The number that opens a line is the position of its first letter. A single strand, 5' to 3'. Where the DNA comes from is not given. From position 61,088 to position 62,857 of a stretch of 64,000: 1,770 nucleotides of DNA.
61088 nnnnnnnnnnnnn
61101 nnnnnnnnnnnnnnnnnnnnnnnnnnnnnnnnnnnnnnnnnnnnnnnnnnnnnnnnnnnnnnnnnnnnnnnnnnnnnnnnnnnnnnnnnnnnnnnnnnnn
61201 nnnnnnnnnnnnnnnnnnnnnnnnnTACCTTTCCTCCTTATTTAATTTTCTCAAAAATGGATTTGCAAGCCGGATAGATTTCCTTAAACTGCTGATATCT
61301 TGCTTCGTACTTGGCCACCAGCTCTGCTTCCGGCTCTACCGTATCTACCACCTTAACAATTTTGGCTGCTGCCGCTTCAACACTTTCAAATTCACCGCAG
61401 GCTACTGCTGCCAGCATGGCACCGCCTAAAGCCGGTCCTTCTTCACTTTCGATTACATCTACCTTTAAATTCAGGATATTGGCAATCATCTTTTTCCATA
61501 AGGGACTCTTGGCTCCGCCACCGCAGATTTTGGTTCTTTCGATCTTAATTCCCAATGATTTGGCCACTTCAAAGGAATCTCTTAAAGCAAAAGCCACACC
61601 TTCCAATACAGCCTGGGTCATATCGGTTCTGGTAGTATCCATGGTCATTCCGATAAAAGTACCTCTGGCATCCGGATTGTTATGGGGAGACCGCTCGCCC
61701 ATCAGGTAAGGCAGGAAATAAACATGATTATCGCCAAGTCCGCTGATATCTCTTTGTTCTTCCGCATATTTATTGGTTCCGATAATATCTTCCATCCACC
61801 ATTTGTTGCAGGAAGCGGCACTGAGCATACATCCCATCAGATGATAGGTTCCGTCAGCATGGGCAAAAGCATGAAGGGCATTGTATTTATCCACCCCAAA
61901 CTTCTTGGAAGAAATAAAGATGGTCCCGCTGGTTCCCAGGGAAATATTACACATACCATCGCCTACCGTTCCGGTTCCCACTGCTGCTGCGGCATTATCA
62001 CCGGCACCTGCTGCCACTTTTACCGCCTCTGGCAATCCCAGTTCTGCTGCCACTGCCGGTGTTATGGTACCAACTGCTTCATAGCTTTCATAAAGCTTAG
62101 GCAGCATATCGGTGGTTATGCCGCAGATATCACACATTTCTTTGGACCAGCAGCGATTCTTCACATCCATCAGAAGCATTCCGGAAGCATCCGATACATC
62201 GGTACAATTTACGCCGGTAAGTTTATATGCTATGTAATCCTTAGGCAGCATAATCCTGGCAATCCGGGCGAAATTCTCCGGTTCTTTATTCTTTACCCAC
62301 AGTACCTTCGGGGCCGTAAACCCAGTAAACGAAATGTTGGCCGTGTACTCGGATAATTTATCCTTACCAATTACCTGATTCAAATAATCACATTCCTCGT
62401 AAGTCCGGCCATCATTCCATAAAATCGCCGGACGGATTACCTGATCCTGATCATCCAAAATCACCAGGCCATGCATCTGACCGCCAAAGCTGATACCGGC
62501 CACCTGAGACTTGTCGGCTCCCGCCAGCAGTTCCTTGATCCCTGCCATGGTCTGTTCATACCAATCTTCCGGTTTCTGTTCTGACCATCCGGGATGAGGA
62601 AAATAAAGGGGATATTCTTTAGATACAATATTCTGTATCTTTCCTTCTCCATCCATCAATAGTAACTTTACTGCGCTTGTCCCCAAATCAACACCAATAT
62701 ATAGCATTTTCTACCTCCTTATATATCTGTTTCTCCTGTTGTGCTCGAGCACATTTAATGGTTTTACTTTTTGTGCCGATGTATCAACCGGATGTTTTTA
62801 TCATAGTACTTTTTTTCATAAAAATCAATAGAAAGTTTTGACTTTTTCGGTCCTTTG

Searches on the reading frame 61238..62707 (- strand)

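Call 90: search_protein_families(library=pfam, proteins=[window:61238-62707:-], max_evalue=0.0001)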
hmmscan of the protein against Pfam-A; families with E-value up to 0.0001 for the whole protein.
window:61238-62707:- (489 aa): 2 families
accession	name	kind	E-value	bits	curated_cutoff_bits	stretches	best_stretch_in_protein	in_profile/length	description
PF00370.27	FGGY_N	-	8.7e-77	258.5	28.8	1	2-244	1-245/245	FGGY family of carbohydrate kinases, N-terminal domain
PF02782.22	FGGY_C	-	6.4e-38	131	27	1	254-437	2-198/198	FGGY family of carbohydrate kinases, C-terminal domain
